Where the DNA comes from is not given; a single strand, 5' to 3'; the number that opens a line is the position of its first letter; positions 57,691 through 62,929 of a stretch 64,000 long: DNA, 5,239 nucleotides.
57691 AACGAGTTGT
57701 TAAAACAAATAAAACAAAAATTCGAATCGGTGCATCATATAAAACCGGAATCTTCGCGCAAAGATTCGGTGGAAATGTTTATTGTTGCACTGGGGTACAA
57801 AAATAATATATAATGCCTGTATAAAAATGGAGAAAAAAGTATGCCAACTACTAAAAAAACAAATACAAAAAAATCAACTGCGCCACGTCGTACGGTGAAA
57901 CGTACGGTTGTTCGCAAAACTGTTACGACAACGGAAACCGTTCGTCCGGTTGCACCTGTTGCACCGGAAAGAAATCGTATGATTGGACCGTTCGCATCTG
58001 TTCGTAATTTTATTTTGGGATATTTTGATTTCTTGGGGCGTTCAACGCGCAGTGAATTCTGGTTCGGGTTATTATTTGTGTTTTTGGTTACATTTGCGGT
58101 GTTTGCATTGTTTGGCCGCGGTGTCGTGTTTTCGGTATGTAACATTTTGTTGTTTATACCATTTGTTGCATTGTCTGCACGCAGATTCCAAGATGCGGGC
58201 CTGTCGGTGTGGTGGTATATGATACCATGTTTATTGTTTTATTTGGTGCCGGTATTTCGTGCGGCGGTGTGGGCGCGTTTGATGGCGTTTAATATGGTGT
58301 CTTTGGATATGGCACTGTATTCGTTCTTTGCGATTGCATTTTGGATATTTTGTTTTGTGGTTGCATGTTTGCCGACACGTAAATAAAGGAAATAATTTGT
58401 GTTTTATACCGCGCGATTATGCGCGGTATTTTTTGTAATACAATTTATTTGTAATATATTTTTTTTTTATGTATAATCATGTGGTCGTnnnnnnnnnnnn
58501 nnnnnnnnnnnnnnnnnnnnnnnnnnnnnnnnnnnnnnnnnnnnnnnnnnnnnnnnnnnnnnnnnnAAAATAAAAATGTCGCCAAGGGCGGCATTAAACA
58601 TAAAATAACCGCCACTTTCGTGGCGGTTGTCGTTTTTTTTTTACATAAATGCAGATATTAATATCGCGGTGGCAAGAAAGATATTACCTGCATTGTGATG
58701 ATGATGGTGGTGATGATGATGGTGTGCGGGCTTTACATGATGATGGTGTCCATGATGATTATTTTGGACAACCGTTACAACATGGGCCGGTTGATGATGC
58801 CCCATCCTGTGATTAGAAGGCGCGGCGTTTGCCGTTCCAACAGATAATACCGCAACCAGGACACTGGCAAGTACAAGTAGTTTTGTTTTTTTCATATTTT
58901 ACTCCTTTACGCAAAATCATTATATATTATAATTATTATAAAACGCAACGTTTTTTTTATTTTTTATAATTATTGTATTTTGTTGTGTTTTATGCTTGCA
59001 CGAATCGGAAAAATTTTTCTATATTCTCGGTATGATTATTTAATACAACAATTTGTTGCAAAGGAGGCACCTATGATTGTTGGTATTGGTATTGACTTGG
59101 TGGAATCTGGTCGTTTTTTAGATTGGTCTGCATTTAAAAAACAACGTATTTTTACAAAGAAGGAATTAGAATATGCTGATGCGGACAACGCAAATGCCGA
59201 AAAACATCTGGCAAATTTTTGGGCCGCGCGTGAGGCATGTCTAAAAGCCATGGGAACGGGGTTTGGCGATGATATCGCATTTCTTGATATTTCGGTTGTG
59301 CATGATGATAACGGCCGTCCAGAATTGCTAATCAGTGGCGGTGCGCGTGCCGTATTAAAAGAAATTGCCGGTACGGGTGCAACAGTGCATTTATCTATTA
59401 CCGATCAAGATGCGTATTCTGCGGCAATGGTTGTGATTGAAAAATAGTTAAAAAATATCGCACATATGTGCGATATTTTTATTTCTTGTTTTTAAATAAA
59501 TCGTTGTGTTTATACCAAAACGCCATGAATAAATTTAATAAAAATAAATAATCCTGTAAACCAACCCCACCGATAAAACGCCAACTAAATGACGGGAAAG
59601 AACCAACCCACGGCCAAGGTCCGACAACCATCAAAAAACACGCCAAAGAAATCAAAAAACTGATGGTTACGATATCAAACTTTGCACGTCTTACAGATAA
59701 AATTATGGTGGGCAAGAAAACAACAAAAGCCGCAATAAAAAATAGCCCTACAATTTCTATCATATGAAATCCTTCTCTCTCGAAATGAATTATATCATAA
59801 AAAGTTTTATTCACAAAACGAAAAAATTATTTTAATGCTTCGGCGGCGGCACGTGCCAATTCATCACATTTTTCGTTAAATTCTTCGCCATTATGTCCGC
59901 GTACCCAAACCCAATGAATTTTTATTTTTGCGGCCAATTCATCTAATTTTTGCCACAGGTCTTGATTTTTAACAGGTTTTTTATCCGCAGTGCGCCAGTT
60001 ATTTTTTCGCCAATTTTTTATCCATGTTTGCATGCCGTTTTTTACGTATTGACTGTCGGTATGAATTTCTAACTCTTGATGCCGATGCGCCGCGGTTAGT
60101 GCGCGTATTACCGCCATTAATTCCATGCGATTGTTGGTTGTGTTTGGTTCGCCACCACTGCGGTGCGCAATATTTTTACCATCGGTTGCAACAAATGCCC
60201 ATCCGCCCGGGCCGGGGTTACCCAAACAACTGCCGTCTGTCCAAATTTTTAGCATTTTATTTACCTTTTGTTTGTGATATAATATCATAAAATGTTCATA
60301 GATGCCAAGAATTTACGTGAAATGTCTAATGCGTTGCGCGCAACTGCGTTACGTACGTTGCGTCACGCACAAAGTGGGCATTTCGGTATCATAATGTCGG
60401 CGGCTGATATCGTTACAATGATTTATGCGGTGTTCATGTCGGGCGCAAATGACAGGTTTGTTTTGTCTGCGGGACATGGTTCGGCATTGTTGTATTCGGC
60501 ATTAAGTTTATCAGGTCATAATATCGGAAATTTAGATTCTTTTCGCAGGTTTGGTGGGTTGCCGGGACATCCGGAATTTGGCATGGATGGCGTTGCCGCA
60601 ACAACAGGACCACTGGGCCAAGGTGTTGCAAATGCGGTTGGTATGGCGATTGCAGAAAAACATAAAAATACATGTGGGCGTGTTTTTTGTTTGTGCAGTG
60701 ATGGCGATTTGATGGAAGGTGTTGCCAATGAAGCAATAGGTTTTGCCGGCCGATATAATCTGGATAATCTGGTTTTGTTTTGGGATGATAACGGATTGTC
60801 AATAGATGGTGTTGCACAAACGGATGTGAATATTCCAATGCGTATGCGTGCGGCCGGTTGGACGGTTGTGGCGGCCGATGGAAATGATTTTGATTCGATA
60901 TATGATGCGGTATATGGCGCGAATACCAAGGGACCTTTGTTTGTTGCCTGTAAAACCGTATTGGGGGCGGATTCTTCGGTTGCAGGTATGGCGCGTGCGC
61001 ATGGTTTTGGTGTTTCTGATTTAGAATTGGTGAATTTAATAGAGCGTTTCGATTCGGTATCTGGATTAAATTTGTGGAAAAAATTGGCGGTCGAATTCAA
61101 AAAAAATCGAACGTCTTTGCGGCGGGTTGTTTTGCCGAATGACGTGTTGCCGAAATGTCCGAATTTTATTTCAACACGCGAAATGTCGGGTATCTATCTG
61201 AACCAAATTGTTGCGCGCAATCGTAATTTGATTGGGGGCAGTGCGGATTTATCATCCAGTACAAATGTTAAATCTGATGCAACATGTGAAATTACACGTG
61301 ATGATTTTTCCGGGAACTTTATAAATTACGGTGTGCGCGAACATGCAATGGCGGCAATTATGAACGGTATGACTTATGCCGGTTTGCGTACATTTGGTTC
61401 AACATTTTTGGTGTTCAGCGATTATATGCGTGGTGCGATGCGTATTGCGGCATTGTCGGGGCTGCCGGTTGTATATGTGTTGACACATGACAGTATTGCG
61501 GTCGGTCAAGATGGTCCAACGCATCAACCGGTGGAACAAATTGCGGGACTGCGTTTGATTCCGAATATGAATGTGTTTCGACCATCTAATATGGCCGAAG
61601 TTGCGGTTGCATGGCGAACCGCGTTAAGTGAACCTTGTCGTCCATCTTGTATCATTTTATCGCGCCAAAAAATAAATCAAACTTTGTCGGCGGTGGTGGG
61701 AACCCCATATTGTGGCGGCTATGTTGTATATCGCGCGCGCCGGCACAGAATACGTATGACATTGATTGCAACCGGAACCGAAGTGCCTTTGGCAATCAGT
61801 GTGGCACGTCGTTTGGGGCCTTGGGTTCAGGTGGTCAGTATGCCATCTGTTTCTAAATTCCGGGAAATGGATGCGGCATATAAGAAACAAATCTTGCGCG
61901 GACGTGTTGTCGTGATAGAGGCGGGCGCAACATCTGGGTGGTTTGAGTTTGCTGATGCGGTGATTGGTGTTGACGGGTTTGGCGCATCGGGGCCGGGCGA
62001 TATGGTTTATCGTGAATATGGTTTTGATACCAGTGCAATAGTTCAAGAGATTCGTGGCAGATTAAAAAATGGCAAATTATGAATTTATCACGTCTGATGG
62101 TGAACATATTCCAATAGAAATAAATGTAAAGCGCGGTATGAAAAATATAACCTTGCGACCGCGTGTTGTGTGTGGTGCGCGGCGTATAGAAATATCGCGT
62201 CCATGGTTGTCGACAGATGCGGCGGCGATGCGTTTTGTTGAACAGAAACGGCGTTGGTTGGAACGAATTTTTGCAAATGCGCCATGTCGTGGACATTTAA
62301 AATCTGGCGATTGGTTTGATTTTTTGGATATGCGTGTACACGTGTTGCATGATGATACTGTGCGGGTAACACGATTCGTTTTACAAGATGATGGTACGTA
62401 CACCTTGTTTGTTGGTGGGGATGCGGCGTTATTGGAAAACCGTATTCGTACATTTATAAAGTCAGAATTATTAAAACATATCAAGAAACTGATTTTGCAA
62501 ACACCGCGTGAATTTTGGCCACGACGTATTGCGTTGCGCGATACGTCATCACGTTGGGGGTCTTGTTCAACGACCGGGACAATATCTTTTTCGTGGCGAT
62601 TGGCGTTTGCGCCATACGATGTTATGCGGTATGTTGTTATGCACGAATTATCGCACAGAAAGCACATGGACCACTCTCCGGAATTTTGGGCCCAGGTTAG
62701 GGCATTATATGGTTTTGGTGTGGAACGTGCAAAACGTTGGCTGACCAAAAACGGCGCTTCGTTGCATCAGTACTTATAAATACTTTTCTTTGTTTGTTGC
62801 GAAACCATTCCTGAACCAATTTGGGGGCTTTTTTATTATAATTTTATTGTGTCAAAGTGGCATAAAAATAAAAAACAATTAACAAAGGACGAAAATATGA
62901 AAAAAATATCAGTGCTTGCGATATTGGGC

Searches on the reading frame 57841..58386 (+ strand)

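Call 32: search_protein_families(library=pfam, proteins=[window:57841-58386:+], max_evalue=0.001)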
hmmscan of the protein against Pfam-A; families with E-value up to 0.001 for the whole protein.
window:57841-58386:+ (181 aa): 1 family
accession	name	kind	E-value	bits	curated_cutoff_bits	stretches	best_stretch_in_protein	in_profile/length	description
PF05656.20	DUF805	-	2e-10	41.5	25.7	1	61-178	1-101/111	Protein of unknown function (DUF805)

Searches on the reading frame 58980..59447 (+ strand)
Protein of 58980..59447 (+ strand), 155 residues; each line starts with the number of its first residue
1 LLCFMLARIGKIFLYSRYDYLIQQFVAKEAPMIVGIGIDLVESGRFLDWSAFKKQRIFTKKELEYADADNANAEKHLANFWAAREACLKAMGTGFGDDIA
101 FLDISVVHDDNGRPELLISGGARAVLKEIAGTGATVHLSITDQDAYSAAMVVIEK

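Call 32: search_protein_families(library=pfam, proteins=[window:58980-59447:+], max_evalue=0.001)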
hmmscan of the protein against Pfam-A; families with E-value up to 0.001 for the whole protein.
window:58980-59447:+ (155 aa): 1 family
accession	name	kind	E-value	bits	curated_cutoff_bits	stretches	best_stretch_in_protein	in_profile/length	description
PF01648.25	ACPS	-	1.4e-14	54.5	25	1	35-123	1-93/111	4'-phosphopantetheinyl transferase superfamily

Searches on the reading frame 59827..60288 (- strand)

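Call 32: search_protein_families(library=pfam, proteins=[window:59827-60288:-], max_evalue=0.001)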
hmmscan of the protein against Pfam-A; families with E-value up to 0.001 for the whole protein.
window:59827-60288:- (153 aa): 1 family
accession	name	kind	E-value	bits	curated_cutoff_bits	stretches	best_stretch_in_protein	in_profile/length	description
PF00075.30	RNase_H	-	4.5e-48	163.4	25.8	1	12-149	3-140/141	RNase H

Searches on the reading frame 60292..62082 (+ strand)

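Call 32: search_protein_families(library=pfam, proteins=[window:60292-62082:+], max_evalue=0.001)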
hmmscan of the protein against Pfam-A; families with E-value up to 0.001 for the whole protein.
window:60292-62082:+ (596 aa): 7 families
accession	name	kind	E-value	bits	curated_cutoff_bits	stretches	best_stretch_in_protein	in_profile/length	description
PF00456.26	Transketolase_N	-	1.1e-56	192.7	22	1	10-249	4-271/334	Transketolase, thiamine diphosphate binding domain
PF02779.29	Transket_pyr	-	2e-49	168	27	1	293-461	3-172/174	Transketolase, pyrimidine binding domain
PF22613.1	Transketolase_C_1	-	1.6e-25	89.9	27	1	475-579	1-113/113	Transketolase-like TK C-terminal domain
PF13292.11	DXP_synthase_N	-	3.6e-12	46.6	21.2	1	4-172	14-176/274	1-deoxy-D-xylulose-5-phosphate synthase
PF02775.26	TPP_enzyme_C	-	3.7e-05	24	21.9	1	103-175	25-91/151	Thiamine pyrophosphate enzyme, C-terminal TPP binding domain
PF02780.25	Transketolase_C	-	0.00019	21.7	25.9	1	486-549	9-74/124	Transketolase, C-terminal domain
PF00676.26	E1_dh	-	0.00066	19.2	22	0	101-210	96-207/300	Dehydrogenase E1 component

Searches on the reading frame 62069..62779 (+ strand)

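Call 32: search_protein_families(library=pfam, proteins=[window:62069-62779:+], max_evalue=0.001)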
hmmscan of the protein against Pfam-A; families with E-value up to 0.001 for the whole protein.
window:62069-62779:+ (236 aa): 1 family
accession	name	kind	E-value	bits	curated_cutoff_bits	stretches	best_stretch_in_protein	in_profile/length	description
PF01863.23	YgjP-like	-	2.4e-34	119.6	26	1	37-227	10-206/207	YgjP-like, metallopeptidase domain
